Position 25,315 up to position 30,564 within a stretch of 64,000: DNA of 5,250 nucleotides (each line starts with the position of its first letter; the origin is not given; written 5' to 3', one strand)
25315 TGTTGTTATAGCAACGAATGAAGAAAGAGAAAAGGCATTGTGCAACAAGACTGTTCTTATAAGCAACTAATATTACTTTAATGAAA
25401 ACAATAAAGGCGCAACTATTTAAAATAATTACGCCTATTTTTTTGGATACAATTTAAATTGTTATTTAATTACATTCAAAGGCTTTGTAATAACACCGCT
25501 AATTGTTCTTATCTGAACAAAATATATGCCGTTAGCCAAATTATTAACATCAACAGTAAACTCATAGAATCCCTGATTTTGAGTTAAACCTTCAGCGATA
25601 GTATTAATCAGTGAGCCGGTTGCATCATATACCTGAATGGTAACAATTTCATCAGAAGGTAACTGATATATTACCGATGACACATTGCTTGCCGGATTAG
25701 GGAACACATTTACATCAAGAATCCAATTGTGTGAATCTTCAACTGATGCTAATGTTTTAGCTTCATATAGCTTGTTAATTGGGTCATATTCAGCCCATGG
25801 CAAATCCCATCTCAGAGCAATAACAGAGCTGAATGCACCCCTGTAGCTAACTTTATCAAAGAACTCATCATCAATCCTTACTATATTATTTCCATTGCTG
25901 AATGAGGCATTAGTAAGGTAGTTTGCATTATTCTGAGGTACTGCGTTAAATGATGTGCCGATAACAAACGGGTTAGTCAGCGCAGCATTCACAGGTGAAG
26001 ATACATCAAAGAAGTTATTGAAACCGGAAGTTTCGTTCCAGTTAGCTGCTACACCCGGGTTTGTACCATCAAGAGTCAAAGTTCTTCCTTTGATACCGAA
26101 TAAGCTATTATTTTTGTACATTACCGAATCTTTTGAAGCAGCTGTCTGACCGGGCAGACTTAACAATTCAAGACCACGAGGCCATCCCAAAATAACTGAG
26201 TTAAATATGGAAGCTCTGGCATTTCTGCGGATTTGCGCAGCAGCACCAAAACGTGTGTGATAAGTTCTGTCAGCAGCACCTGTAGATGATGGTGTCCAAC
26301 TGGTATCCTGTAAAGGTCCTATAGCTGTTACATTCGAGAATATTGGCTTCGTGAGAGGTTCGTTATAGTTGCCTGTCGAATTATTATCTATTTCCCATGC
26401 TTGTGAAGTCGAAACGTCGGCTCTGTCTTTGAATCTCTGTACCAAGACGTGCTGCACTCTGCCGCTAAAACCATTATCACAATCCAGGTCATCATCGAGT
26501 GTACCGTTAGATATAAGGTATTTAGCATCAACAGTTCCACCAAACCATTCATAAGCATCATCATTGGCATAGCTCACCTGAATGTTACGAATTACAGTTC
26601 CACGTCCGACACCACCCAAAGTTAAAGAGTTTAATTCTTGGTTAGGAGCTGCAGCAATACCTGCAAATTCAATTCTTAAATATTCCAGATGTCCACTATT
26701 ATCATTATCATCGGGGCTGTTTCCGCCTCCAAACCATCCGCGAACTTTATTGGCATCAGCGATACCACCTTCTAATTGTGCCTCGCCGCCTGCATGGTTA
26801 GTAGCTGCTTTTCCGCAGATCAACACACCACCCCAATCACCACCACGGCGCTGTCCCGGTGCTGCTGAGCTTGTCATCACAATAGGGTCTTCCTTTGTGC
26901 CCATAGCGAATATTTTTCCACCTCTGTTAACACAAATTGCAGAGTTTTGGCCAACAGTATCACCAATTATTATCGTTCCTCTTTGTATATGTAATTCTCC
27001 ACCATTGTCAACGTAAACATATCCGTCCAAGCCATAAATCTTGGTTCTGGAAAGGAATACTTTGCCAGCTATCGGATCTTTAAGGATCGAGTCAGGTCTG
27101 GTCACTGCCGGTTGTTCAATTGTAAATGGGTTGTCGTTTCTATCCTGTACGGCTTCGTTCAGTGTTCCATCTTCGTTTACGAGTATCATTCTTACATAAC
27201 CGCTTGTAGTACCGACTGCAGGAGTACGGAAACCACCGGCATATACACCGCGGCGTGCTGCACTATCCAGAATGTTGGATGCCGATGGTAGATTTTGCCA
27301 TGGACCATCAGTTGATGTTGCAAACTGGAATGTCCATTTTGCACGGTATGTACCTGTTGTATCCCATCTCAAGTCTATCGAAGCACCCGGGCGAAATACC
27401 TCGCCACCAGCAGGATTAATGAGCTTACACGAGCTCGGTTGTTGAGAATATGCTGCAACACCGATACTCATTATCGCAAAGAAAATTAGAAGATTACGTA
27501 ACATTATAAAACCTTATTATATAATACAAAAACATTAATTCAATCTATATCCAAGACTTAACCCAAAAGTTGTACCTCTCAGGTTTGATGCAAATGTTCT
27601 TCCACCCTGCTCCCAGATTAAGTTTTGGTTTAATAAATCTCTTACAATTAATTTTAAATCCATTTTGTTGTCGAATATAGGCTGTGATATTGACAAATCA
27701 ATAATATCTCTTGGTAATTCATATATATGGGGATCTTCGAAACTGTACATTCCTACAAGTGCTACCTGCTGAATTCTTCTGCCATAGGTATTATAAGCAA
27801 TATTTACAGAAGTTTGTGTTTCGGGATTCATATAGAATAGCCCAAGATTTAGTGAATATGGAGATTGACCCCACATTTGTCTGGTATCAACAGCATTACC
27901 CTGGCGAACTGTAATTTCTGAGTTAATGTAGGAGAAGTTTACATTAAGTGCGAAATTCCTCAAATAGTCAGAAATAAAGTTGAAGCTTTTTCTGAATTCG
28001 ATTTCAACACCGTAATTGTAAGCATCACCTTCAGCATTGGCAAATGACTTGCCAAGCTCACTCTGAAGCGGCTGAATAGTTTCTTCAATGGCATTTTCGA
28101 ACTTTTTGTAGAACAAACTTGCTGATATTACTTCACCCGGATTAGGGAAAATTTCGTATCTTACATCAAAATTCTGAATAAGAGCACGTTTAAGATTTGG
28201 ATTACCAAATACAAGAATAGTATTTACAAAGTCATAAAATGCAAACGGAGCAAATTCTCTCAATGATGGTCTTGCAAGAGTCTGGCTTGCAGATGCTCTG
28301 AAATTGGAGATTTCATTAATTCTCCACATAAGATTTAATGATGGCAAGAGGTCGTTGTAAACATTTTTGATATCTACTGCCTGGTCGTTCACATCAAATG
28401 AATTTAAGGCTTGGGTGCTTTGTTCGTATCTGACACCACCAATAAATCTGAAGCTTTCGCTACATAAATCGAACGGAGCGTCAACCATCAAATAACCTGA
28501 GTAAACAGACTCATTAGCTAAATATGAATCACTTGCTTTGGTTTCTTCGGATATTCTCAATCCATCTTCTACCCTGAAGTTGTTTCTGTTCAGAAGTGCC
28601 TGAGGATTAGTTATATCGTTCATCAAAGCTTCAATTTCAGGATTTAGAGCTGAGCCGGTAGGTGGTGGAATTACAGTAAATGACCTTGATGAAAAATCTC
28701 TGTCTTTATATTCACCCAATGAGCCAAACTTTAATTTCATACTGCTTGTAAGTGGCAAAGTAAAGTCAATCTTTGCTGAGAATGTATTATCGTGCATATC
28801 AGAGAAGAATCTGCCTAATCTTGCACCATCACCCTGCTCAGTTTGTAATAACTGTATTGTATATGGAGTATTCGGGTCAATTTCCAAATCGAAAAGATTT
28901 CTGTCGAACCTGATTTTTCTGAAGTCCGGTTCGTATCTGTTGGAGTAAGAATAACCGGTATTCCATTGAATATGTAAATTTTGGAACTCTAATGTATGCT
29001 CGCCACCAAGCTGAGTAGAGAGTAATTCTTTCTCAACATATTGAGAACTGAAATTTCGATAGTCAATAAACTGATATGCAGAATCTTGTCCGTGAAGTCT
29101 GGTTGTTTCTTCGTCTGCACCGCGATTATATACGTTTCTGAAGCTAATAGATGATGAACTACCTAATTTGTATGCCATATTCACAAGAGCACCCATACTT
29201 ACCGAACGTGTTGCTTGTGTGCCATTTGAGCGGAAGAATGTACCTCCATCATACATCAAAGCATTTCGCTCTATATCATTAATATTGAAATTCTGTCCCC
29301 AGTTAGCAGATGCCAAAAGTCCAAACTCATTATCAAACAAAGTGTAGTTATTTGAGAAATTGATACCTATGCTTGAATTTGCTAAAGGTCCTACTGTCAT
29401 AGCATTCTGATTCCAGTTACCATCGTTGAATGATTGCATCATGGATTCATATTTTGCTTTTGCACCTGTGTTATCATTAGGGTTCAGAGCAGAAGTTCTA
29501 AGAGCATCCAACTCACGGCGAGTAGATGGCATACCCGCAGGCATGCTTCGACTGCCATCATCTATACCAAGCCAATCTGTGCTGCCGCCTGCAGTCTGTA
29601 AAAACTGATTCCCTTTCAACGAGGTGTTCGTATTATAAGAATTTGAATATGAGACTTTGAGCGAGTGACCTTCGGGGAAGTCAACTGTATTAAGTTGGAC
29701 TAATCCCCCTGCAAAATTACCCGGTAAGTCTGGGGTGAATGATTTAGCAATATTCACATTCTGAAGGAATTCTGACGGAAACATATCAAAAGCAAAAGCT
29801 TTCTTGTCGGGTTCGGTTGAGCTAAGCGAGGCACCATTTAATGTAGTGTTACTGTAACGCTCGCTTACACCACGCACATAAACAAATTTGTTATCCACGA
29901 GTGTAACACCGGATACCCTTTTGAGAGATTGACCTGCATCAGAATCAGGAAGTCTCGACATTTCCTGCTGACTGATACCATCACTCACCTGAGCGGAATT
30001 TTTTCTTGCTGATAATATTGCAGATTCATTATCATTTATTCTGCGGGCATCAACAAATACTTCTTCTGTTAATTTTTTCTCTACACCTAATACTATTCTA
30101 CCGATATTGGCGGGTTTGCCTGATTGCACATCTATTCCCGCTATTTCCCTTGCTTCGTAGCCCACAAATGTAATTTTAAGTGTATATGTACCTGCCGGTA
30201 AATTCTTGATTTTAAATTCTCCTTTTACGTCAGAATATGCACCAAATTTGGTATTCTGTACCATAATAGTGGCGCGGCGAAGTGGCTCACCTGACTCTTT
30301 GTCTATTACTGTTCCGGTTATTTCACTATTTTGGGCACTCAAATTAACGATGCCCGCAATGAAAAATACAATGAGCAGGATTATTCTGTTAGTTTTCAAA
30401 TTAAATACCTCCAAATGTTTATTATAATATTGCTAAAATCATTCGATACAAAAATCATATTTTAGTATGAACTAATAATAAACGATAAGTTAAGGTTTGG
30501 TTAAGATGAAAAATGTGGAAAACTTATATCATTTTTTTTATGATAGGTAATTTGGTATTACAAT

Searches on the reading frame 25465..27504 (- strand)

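Call 114: search_protein_families(library=pfam, proteins=[window:25465-27504:-], max_evalue=0.00001)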
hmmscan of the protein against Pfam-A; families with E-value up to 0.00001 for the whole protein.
window:25465-27504:- (680 aa): 1 family
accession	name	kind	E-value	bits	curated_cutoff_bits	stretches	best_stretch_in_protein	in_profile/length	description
PF18962.6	Por_Secre_tail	-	3.1e-11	43.8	27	1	600-674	1-71/75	Secretion system C-terminal sorting domain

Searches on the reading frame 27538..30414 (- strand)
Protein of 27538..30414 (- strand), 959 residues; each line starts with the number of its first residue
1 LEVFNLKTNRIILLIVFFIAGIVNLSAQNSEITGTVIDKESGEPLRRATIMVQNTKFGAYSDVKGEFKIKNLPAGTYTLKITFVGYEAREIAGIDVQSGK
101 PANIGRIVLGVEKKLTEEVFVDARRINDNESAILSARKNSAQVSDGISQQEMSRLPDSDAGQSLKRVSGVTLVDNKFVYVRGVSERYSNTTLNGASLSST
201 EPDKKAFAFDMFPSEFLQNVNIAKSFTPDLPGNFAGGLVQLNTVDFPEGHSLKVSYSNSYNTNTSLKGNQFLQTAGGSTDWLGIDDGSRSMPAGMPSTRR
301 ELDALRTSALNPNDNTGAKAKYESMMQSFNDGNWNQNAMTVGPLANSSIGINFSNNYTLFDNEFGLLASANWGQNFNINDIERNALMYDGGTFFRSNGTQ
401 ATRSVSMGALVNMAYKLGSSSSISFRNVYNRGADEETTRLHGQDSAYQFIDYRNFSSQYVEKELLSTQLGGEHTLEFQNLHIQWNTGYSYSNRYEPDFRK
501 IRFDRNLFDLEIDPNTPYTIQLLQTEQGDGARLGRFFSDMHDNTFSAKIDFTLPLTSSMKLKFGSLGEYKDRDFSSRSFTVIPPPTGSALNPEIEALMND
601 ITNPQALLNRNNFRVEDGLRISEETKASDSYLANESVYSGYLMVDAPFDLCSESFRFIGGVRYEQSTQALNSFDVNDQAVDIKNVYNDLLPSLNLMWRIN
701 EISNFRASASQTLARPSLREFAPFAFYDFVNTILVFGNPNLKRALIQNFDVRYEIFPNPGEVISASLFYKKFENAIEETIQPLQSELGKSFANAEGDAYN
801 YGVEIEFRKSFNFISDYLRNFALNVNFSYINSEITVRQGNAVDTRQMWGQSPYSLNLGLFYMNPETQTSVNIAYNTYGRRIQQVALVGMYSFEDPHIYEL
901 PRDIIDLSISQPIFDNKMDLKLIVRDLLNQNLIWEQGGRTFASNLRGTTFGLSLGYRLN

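Call 114: search_protein_families(library=pfam, proteins=[window:27538-30414:-], max_evalue=0.00001)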
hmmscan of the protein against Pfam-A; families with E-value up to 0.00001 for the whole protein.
window:27538-30414:- (959 aa): 5 families
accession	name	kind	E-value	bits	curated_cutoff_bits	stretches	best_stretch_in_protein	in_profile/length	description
PF00593.30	TonB_dep_Rec_b-barrel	-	5.3e-27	96.2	27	1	434-879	23-397/436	TonB dependent receptor-like, beta-barrel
PF14905.12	OMP_b-brl_3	-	7.9e-26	91.5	27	1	611-935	86-381/408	Outer membrane protein beta-barrel family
PF13715.12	CarbopepD_reg_2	-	1.6e-20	73.3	32.2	1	32-120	1-87/88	CarboxypepD_reg-like domain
PF13620.12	CarboxypepD_reg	-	7.8e-18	65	32.3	1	32-108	2-80/82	Carboxypeptidase regulatory-like domain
PF07715.20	Plug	-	7.6e-09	36.5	23.9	1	139-232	4-100/107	TonB-dependent Receptor Plug Domain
